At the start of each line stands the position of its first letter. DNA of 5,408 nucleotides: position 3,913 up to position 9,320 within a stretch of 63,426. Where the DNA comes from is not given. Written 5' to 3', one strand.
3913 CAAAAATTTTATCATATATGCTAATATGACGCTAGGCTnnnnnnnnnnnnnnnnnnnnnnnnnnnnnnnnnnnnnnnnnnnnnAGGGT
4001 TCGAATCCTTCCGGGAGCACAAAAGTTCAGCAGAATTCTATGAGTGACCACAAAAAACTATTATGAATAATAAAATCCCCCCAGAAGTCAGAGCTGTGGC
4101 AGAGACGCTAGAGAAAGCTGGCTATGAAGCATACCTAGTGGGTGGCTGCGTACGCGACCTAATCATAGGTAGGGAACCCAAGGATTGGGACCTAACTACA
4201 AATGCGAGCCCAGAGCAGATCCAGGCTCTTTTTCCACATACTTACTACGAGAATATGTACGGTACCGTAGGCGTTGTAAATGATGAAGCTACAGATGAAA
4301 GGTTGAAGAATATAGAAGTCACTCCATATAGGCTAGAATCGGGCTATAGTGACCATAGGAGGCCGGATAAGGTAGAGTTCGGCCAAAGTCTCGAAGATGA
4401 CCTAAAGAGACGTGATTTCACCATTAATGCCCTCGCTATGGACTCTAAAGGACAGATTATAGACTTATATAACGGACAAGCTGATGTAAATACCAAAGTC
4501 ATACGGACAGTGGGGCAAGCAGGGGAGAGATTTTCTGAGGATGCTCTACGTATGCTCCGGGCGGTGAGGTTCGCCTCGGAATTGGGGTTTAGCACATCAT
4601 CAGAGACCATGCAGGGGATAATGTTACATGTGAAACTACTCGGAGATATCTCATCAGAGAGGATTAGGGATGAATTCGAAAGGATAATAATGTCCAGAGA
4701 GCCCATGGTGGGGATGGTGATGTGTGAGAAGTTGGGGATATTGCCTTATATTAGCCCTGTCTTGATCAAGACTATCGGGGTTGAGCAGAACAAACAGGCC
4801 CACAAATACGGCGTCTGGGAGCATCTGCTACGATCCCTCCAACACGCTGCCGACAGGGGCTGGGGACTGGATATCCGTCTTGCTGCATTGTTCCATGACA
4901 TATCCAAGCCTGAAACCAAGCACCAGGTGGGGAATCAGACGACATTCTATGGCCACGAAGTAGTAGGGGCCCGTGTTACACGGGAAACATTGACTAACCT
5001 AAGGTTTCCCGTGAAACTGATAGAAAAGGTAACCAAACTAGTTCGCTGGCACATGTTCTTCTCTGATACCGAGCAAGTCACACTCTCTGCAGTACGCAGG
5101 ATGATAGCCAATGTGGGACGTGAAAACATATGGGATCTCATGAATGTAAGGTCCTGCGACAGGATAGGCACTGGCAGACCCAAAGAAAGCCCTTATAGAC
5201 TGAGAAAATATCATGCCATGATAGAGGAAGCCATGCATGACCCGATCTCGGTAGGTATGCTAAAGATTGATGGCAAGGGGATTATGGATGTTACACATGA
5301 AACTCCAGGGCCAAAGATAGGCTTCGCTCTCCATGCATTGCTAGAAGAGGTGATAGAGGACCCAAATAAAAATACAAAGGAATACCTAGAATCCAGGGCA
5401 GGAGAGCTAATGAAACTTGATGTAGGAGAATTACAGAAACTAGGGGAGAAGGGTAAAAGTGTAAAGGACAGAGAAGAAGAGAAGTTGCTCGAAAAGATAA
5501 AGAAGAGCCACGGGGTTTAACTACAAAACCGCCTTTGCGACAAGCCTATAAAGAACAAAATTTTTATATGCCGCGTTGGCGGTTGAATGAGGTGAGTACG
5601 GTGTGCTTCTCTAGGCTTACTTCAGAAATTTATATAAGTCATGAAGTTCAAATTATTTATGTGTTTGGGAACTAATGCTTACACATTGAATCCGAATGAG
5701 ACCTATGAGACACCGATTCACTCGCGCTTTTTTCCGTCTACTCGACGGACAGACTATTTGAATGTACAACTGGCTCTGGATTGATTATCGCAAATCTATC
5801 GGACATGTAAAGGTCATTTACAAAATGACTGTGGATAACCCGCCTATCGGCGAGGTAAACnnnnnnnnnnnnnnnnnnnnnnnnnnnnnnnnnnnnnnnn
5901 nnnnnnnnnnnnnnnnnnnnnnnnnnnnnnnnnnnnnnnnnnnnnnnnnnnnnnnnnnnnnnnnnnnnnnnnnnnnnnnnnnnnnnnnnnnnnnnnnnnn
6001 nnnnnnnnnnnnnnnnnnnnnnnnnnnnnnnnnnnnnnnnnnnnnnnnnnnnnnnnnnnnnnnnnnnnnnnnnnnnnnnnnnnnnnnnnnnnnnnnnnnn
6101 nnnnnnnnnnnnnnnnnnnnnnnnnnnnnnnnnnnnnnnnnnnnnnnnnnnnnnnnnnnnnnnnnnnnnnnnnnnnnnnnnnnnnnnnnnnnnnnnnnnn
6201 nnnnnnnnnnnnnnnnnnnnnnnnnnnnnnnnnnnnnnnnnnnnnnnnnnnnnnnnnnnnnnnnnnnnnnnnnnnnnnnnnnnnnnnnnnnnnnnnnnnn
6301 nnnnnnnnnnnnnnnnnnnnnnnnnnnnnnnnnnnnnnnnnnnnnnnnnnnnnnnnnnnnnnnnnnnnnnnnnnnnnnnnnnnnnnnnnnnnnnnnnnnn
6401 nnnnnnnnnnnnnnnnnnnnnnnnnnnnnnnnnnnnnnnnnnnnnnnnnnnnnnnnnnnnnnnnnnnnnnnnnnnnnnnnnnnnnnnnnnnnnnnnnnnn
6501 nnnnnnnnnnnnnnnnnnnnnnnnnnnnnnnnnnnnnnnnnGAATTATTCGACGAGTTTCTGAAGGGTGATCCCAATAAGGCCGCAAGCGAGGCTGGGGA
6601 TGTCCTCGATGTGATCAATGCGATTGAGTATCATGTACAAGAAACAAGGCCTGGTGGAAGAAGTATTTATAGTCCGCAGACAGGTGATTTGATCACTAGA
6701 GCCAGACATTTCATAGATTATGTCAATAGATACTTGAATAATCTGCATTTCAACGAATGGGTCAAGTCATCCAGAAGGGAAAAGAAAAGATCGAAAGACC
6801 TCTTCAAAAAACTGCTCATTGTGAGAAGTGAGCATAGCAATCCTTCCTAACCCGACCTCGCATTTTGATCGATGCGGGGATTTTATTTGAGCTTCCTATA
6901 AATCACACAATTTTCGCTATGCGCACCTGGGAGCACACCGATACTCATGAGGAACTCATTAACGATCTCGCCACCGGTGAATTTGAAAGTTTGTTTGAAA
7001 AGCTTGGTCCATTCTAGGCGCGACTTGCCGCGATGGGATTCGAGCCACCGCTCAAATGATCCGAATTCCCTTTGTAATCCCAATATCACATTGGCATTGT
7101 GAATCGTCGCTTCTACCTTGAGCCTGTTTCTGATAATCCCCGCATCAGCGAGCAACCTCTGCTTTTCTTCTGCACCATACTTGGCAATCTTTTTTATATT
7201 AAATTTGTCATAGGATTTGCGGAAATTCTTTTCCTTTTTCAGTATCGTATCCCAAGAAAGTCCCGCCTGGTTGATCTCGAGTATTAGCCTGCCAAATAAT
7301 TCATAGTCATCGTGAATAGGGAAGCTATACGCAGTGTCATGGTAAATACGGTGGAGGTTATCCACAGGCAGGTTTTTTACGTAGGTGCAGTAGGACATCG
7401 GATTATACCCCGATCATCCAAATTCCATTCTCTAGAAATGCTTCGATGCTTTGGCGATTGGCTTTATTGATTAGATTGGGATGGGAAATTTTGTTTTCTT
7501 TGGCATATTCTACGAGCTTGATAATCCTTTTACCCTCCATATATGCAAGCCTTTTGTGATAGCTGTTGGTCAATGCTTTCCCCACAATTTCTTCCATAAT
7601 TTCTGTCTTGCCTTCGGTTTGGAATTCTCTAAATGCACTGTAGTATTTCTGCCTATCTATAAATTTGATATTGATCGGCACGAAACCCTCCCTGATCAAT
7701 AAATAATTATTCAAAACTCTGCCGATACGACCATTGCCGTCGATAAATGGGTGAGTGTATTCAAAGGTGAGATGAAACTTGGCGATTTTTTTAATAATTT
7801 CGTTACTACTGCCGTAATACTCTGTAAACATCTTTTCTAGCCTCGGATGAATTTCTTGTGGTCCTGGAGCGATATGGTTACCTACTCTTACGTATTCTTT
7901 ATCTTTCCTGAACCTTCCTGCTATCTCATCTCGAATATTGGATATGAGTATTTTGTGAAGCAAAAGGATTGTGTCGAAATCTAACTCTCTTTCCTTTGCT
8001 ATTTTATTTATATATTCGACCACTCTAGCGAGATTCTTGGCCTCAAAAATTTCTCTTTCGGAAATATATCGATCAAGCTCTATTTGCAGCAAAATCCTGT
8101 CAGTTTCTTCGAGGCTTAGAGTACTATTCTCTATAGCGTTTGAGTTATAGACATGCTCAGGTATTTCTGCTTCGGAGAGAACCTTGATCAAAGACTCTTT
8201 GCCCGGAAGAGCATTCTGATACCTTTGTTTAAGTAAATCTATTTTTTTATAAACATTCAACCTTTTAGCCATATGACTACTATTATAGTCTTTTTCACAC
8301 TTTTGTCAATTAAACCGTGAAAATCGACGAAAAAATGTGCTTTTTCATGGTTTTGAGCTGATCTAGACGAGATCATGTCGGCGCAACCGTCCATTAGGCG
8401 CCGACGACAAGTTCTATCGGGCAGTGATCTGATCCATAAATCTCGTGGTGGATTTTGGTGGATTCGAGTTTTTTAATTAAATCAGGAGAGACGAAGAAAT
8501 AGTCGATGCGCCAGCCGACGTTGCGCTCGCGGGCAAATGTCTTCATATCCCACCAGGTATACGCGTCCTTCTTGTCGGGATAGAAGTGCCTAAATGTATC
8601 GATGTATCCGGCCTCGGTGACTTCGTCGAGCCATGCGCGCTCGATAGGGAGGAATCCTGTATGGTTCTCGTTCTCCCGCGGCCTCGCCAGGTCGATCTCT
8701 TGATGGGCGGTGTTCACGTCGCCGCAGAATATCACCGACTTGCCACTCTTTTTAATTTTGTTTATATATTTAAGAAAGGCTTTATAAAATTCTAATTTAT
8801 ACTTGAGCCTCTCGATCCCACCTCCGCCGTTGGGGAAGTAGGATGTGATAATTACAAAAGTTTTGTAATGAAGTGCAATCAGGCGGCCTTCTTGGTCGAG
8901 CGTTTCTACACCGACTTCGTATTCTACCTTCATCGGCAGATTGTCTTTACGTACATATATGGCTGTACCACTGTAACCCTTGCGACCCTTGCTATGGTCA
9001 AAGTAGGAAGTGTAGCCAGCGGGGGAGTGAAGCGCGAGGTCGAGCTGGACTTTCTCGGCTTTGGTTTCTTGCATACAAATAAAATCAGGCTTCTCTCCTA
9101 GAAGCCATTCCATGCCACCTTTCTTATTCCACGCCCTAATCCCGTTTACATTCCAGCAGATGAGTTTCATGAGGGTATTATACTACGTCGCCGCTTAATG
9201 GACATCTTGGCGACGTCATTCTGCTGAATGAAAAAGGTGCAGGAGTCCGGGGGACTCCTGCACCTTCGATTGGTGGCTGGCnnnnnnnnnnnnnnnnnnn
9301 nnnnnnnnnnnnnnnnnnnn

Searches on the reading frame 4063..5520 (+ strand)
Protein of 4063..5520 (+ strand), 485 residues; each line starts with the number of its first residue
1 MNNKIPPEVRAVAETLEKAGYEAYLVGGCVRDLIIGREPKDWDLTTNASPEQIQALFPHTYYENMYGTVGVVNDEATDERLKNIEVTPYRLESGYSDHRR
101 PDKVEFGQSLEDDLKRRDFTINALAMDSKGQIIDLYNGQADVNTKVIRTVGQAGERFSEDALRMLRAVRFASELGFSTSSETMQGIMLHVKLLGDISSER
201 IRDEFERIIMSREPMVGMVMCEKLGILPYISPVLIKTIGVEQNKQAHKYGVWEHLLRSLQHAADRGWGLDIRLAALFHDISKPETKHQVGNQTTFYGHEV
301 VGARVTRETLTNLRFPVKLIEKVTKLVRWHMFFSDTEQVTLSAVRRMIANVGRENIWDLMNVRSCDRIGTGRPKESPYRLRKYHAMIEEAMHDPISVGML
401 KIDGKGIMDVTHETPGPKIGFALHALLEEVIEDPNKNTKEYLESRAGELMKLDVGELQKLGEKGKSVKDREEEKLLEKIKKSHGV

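Call 13: search_protein_families(library=pfam, proteins=[window:4063-5520:+], max_evalue=0.001)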
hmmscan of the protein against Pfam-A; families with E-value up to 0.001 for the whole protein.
window:4063-5520:+ (485 aa): 4 families
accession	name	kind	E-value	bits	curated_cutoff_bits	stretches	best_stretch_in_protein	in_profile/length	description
PF01743.26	PolyA_pol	-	6.2e-37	127.2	23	1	23-148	1-126/126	Poly A polymerase head domain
PF01966.28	HD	-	1e-11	45.5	22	1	251-343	1-104/116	HD domain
PF12627.12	PolyA_pol_RNAbd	-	5.3e-10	39.3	22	1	175-234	1-60/64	Probable RNA and SrmB- binding site of polymerase A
PF13735.12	tRNA_NucTran2_2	-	2.7e-06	27.8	27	1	307-444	25-147/149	tRNA nucleotidyltransferase domain 2 putative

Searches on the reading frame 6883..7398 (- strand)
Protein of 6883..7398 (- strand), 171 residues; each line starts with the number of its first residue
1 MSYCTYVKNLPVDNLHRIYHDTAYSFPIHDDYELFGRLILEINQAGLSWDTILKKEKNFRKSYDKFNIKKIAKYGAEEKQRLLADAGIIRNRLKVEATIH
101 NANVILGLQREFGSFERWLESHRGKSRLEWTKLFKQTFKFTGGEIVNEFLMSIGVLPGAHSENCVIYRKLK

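Call 68: search_protein_families(library=pfam, proteins=[window:6883-7398:-], max_evalue=0.001)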
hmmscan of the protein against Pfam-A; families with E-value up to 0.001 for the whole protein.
window:6883-7398:- (171 aa): 1 family
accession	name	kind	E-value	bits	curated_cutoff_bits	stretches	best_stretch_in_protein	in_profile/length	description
PF03352.18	Adenine_glyco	-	6.9e-40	137.2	25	1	13-125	5-117/177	Methyladenine glycosylase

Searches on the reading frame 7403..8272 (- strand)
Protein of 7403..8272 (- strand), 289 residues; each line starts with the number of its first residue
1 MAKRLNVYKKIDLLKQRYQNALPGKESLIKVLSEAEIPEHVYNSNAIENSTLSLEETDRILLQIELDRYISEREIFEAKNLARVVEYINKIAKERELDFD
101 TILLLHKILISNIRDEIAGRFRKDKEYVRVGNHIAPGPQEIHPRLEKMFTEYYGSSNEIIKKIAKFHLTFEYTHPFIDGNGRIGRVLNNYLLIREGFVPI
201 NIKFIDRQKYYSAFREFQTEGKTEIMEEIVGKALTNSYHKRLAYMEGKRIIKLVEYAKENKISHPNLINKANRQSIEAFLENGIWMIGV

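Call 68: search_protein_families(library=pfam, proteins=[window:7403-8272:-], max_evalue=0.001)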
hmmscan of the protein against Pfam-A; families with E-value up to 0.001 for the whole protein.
window:7403-8272:- (289 aa): 1 family
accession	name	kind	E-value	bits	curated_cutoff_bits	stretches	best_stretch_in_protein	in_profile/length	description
PF02661.23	Fic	-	7.6e-22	78.4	24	1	97-192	2-93/93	Fic/DOC family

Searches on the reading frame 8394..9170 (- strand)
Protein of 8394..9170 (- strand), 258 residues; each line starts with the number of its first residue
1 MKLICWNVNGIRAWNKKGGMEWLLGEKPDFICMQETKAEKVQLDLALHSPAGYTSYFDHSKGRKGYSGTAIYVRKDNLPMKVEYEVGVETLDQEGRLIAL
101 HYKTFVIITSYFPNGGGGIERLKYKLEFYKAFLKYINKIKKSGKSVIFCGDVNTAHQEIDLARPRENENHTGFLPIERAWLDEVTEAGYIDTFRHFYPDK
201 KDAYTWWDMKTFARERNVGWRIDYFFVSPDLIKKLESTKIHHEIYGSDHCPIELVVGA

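Call 68: search_protein_families(library=pfam, proteins=[window:8394-9170:-], max_evalue=0.001)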
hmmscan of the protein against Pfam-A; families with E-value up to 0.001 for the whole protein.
window:8394-9170:- (258 aa): 2 families
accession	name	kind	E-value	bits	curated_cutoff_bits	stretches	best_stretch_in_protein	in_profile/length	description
PF03372.29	Exo_endo_phos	-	5.7e-30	105.1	24.5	1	6-249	3-225/225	Endonuclease/Exonuclease/phosphatase family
PF14529.12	Exo_endo_phos_2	-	7.1e-06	26.3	27.4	0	213-252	80-116/117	Endonuclease-reverse transcriptase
